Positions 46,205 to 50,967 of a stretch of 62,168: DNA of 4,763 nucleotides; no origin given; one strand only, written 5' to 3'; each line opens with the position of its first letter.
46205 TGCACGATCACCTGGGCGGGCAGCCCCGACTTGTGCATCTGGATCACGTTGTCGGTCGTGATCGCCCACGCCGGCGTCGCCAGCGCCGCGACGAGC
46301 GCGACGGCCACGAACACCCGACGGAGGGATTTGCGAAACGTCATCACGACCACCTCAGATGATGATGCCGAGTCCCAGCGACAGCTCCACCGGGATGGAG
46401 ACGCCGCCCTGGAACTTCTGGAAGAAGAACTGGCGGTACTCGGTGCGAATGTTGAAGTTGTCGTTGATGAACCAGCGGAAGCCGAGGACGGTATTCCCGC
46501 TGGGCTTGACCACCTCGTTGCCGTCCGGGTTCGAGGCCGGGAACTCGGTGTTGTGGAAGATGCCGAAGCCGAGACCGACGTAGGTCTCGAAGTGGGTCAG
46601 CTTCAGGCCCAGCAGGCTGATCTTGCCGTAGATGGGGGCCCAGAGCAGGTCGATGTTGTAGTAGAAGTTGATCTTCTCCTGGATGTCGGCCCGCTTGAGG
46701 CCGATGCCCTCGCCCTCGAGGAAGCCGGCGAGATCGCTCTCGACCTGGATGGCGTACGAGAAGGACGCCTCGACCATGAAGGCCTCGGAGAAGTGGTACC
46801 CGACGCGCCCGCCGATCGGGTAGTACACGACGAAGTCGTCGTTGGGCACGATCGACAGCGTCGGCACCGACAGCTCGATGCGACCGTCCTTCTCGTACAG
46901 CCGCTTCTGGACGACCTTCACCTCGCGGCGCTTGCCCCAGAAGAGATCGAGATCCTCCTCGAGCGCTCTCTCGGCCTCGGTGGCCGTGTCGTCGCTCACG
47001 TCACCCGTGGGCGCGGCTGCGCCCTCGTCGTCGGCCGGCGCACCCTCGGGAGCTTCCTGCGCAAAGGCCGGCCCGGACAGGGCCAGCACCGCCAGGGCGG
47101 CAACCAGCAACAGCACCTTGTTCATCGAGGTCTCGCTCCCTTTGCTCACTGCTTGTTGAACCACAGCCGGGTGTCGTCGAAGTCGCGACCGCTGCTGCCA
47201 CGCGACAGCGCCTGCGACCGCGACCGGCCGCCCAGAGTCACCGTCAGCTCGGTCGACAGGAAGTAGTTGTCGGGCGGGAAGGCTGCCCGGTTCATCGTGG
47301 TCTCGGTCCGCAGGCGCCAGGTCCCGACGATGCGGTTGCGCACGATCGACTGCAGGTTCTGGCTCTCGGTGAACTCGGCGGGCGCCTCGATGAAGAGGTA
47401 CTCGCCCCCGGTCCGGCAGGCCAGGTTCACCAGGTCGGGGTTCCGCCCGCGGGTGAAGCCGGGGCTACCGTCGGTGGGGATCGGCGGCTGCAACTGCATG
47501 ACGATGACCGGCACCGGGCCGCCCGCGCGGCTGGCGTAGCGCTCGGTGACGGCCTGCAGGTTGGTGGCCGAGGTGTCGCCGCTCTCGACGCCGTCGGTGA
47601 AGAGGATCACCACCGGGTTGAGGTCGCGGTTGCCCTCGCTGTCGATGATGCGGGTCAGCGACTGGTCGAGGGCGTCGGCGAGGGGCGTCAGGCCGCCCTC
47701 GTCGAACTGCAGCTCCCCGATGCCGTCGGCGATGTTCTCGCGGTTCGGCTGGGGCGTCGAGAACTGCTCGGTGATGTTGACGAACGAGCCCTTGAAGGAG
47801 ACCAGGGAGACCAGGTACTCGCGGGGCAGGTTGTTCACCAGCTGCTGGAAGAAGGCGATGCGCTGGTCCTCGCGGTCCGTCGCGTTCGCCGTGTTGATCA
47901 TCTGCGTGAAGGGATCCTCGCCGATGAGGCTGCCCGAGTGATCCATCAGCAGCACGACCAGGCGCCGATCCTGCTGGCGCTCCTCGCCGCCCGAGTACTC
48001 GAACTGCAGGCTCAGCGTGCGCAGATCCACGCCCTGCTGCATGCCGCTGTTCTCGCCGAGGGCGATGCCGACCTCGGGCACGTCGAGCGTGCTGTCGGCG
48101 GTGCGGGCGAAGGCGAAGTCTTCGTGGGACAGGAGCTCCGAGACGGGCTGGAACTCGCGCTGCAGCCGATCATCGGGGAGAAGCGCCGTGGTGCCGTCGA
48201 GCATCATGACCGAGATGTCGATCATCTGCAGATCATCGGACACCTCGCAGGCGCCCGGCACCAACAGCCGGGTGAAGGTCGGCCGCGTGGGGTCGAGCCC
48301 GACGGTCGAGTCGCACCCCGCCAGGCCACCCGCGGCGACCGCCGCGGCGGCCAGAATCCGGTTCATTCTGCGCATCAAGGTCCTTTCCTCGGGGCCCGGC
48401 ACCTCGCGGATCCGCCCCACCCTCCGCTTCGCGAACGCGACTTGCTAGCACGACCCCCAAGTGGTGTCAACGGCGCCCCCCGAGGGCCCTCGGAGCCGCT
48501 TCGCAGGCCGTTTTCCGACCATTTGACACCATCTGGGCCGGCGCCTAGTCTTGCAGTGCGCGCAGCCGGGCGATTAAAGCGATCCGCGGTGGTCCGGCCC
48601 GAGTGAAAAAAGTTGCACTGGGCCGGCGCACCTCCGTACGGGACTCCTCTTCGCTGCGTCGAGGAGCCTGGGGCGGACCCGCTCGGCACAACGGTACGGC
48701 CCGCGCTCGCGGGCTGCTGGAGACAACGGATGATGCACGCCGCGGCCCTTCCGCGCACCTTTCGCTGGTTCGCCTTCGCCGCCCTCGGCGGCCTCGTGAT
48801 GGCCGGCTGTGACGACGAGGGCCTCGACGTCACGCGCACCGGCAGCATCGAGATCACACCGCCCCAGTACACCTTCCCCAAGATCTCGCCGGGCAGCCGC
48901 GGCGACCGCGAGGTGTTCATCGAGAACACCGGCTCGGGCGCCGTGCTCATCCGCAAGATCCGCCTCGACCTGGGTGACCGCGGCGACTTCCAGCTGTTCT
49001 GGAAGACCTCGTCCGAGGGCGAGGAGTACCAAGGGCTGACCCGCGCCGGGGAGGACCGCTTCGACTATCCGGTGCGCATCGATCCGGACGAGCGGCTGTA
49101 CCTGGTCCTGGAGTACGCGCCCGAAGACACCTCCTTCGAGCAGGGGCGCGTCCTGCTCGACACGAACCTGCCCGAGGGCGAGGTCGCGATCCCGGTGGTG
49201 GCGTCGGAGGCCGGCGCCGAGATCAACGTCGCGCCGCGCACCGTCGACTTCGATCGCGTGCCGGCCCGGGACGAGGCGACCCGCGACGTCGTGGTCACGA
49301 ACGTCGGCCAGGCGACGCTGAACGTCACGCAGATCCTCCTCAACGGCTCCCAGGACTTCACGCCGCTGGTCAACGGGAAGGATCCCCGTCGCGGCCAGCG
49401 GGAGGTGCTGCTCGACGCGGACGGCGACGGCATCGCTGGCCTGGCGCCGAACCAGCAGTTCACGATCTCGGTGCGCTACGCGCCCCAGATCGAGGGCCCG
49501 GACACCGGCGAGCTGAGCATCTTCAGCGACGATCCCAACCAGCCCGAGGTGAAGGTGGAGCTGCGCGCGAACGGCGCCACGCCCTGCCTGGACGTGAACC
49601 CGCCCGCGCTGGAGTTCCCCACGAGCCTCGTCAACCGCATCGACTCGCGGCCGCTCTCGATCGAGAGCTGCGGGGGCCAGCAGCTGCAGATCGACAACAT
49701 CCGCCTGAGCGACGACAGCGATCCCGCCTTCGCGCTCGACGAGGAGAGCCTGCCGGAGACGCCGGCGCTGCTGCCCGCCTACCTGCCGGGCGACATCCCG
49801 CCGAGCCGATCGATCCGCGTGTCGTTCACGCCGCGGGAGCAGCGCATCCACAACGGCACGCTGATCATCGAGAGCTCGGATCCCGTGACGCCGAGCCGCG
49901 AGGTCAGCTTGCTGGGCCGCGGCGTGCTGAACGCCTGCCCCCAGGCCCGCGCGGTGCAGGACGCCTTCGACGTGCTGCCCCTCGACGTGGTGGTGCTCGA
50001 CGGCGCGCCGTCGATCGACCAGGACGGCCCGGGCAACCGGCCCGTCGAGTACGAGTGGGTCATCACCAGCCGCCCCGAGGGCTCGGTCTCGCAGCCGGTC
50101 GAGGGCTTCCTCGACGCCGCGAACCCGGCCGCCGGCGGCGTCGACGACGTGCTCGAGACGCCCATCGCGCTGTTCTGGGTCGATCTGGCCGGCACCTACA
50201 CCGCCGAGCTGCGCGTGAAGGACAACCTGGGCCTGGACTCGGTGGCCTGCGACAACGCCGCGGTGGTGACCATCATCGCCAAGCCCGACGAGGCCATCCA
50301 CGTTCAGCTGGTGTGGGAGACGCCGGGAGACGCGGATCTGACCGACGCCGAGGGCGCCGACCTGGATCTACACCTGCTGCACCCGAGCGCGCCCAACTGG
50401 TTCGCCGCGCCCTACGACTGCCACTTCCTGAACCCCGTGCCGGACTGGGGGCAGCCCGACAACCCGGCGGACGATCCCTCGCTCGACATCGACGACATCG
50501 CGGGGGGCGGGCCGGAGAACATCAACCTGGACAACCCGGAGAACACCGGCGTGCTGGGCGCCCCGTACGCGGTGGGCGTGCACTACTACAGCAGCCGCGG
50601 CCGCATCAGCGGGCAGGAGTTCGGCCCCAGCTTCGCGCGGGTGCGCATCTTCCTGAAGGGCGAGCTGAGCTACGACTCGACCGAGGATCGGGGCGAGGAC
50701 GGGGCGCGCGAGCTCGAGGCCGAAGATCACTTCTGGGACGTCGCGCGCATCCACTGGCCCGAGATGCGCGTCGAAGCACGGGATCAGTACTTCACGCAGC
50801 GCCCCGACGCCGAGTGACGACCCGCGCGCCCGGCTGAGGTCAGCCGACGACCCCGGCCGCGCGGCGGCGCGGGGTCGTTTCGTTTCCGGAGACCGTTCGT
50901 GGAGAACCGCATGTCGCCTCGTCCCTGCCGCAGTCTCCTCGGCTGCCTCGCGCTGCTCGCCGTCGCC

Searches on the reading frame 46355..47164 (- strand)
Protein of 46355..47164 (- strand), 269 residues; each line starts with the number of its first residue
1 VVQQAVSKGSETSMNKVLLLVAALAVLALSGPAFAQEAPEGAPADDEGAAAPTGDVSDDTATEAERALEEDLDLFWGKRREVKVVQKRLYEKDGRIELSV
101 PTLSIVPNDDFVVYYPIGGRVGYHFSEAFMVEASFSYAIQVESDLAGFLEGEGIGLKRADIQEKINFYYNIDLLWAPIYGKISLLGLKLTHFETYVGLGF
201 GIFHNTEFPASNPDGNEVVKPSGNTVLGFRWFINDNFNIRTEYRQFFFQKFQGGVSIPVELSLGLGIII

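Call 10: search_protein_families(library=pfam, proteins=[window:46355-47164:-], max_evalue=0.01)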
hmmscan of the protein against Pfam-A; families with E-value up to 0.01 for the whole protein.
window:46355-47164:- (269 aa): 1 family
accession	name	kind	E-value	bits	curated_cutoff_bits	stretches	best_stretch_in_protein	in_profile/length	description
PF13505.12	OMP_b-brl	-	1.1e-05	26.1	28.7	1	22-248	2-155/175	Outer membrane protein beta-barrel domain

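Call 28: search_protein_families(library=ncbifam, proteins=[window:46355-47164:-], max_evalue=0.001)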
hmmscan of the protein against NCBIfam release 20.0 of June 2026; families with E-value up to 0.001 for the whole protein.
window:46355-47164:- (269 aa): 1 family
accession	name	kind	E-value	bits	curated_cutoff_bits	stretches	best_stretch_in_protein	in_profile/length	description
TIGR04565.1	OMP_myx_plus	subfamily_domain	5.6e-28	98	60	1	105-267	3-159/161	outer membrane beta-barrel domain-containing protein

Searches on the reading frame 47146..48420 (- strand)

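Call 10: search_protein_families(library=pfam, proteins=[window:47146-48420:-], max_evalue=0.01)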
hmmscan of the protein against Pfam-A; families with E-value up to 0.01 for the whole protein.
window:47146-48420:- (424 aa): 3 families
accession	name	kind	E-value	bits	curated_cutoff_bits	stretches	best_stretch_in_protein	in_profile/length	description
PF00092.34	VWA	-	2.8e-09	37.9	23.8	1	155-295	2-127/174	von Willebrand factor type A domain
PF13519.12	VWA_2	-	1.7e-07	32.3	27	1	155-277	1-106/107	von Willebrand factor type A domain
PF05762.20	VWA_CoxE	-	0.0095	15.8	26.4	0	190-284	79-166/222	VWA domain containing CoxE-like protein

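Call 28: search_protein_families(library=ncbifam, proteins=[window:47146-48420:-], max_evalue=0.001)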
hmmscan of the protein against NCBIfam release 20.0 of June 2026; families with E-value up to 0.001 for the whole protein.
window:47146-48420:- (424 aa): 0 families

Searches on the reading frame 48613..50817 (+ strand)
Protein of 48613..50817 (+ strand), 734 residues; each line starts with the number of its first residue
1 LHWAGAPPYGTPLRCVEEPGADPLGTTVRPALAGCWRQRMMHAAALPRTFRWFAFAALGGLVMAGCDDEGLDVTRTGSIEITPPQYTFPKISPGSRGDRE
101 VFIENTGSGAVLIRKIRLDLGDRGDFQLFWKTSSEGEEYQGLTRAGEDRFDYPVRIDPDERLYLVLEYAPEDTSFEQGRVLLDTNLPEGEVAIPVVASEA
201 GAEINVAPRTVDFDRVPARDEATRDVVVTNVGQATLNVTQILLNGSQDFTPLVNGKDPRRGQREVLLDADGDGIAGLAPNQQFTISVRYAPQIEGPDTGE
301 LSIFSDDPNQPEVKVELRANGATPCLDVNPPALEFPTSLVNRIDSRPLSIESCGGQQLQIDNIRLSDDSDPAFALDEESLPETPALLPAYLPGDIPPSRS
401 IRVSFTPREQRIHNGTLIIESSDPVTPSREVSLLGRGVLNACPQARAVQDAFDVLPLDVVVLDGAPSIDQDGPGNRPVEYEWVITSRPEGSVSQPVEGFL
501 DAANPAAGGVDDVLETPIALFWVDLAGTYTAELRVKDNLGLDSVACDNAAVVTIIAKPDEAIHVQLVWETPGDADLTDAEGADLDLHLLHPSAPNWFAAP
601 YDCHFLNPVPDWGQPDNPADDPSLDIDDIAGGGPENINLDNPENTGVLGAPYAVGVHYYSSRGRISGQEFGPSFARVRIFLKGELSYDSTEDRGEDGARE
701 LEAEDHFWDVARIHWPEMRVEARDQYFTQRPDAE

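Call 10: search_protein_families(library=pfam, proteins=[window:48613-50817:+], max_evalue=0.01)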
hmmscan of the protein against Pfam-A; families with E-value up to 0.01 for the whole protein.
window:48613-50817:+ (734 aa): 4 families
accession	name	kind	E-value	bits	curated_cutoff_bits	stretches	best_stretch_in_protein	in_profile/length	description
PF22073.2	Cep192_D4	-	1.1e-12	48.6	35.5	1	204-317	4-107/112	Cep192 domain 4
PF22544.2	HYDIN_VesB_CFA65-like_Ig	-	2.7e-07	31.2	25.5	0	204-243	3-42/100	HYDIN/CFA65/VesB-like, Ig-like domain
PF15780.11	ASH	-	1e-05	26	27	0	277-313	62-98/98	Abnormal spindle-like microcephaly-assoc'd, ASPM-SPD-2-Hydin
PF07610.17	DUF1573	-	0.0023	18.3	26.1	0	206-241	3-38/98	Protein of unknown function (DUF1573)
